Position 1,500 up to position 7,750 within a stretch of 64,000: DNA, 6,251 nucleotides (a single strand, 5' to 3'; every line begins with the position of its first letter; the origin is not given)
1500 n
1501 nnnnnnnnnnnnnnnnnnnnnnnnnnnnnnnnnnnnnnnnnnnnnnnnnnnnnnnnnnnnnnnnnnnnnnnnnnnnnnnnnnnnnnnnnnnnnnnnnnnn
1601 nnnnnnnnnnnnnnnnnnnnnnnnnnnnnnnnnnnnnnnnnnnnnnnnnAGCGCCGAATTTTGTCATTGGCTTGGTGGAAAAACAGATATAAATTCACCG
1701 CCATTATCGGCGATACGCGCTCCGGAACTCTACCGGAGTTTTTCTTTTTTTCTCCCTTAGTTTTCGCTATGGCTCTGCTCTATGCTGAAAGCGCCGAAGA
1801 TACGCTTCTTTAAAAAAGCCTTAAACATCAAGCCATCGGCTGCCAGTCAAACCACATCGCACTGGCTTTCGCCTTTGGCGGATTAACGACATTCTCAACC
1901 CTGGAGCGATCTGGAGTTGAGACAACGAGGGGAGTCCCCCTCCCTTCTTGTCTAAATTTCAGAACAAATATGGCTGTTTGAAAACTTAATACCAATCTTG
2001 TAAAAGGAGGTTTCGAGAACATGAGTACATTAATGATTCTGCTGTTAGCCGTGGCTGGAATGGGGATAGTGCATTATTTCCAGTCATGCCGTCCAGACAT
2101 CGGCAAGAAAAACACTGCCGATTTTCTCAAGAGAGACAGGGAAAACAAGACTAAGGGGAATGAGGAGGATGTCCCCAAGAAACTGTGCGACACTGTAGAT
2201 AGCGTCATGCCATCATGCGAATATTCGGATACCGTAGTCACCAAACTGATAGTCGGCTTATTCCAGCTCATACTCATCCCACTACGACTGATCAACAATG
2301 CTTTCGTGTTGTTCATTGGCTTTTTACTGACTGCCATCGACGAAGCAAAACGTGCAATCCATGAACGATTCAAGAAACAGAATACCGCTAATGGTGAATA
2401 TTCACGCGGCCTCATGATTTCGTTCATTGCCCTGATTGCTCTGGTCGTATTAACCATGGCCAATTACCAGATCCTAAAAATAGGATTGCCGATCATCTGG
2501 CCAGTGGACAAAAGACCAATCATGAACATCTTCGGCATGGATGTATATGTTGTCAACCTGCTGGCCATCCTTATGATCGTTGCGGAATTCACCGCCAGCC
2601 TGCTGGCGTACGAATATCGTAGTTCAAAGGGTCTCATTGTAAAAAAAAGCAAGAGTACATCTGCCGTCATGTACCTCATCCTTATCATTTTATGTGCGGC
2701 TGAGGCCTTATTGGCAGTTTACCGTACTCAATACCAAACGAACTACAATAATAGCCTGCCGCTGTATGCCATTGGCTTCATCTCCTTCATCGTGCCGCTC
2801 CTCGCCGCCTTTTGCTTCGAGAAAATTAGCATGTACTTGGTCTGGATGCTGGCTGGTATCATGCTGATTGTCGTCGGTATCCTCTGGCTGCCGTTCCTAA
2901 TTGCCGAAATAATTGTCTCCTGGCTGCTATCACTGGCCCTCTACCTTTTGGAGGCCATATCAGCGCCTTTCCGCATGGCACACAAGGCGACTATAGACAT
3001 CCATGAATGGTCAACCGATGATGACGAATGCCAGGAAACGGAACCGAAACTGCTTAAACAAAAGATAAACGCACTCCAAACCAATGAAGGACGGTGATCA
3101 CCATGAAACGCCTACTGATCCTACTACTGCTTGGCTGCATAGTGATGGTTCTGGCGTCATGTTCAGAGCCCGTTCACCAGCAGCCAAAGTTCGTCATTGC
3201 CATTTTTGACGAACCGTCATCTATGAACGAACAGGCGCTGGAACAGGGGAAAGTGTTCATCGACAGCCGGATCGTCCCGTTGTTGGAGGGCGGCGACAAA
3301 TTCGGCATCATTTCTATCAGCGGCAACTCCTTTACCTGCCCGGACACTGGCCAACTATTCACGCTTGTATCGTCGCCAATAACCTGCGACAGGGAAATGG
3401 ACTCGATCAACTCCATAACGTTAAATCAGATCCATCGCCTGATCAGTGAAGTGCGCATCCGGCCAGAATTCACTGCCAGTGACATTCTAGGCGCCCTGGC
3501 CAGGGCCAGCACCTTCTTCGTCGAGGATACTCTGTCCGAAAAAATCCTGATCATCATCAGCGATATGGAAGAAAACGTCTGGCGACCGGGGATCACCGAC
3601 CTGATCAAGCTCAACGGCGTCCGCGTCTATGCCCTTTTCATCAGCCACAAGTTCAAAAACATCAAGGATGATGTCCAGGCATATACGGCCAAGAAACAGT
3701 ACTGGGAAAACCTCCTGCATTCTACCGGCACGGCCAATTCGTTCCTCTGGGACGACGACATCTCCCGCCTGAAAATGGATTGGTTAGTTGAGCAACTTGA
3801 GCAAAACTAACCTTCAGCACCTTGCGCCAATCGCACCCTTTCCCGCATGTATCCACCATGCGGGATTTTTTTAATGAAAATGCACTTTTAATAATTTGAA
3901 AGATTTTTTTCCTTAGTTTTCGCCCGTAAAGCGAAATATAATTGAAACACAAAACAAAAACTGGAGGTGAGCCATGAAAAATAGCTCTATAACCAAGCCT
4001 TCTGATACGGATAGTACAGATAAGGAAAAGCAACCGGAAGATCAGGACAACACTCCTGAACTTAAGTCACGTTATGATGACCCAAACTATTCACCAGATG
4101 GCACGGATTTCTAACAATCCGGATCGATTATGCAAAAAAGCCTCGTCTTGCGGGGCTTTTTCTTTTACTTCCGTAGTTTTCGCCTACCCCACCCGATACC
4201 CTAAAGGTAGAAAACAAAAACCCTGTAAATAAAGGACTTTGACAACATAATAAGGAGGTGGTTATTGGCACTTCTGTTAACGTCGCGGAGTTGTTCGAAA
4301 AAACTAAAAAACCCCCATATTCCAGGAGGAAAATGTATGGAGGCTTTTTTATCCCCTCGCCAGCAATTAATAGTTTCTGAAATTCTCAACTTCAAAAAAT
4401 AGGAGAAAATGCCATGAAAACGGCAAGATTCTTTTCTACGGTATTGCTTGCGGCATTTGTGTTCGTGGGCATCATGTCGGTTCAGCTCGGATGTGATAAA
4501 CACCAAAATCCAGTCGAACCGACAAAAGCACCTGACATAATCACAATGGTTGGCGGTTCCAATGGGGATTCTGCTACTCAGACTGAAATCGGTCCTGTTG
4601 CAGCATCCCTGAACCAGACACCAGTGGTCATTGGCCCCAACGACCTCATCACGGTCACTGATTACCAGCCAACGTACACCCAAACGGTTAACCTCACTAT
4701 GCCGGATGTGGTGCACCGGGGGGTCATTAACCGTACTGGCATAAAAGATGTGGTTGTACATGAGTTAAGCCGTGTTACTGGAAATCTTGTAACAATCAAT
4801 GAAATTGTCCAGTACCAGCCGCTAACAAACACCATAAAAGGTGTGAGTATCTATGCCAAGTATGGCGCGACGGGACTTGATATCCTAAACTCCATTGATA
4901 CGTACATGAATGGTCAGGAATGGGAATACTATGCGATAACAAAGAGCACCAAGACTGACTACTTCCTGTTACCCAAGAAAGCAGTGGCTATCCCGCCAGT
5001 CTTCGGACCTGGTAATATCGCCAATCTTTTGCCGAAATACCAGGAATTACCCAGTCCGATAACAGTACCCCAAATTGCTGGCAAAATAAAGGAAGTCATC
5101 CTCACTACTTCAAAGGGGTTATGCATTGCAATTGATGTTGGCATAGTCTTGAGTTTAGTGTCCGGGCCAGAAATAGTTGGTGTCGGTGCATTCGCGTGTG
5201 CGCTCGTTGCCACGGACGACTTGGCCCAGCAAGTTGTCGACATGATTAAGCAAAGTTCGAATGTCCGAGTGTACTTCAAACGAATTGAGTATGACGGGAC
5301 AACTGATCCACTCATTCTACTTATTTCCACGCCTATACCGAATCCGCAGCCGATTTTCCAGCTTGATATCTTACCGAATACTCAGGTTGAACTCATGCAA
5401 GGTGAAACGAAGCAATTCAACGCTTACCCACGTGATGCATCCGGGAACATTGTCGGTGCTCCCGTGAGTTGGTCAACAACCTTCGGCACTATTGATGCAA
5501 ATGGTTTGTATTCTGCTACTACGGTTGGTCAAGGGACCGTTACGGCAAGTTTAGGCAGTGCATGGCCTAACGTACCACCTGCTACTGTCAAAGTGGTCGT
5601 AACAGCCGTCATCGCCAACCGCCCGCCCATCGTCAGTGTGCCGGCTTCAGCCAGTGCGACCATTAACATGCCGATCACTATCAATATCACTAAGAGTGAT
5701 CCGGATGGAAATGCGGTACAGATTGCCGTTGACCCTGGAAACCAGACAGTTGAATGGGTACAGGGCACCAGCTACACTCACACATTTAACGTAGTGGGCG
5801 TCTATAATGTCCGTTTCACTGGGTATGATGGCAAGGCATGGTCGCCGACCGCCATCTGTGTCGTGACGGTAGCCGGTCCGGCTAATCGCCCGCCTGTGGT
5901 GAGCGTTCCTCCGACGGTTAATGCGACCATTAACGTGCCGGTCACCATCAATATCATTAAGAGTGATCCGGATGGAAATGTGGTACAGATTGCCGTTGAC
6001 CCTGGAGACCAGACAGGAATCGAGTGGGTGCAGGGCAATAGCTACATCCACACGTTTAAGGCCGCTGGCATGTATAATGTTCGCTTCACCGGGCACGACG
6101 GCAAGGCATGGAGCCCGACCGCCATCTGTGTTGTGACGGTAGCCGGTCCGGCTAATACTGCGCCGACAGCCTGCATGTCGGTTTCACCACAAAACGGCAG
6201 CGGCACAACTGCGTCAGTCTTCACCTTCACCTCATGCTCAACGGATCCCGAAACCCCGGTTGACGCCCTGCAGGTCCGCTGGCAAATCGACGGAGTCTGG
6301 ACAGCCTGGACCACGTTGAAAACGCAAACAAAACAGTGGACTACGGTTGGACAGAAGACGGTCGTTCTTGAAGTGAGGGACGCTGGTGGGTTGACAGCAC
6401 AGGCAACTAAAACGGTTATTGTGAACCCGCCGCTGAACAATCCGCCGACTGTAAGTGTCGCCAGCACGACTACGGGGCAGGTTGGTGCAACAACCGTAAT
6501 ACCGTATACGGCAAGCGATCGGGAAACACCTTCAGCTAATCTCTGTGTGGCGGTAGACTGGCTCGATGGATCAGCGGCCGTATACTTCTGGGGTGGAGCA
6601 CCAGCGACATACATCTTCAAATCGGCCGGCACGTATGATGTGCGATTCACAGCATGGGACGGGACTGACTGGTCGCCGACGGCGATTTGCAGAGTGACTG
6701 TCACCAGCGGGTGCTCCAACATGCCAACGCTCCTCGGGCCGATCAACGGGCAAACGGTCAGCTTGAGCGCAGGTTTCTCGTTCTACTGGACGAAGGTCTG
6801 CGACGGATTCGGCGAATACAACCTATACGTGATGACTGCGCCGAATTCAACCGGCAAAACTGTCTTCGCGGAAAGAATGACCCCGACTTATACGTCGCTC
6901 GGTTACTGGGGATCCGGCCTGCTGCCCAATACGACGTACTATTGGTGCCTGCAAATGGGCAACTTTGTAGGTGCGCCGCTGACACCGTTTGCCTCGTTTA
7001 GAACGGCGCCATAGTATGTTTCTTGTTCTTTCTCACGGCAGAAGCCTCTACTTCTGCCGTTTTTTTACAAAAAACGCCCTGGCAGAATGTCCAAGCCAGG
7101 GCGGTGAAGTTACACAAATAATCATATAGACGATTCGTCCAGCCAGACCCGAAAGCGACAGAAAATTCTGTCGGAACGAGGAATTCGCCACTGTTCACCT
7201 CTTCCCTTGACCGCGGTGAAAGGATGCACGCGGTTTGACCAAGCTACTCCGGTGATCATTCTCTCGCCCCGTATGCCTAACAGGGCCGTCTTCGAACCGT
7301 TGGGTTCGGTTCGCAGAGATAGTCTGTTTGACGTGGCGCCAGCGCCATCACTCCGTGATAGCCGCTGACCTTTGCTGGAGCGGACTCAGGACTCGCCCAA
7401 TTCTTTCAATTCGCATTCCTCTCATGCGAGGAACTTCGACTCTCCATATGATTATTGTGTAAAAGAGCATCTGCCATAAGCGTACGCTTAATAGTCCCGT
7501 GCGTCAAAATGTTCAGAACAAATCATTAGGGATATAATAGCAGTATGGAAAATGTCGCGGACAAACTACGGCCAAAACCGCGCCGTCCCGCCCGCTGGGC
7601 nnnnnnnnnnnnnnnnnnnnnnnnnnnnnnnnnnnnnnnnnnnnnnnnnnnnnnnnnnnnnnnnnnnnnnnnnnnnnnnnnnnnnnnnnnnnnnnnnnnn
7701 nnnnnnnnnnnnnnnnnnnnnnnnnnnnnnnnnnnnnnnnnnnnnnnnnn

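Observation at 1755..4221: Three transcription units of a surface-protein cluster share the motif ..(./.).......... with fixed geometry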

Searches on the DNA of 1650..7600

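Call 89: search_rna_families(source=window, start=1650, end=7600, threshold=evalue, max_evalue=1)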
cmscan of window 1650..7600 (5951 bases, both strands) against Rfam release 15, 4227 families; matches with E-value up to 1: 3.
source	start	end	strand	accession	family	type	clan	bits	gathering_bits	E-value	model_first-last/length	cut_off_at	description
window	4131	4249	-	RF01859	Phe_leader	Cis-reg; leader;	-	29.2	55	0.081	1-125/125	no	Phenylalanine leader peptide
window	7001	7110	+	RF02342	ar7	Gene; sRNA;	-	22.9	60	0.21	1-145/145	no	Alphaproteobacterial sRNA ar7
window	4135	4168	+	RF00489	ctRNA_p42d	Gene; antisense;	-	20.6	50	0.79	1-46/46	no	ctRNA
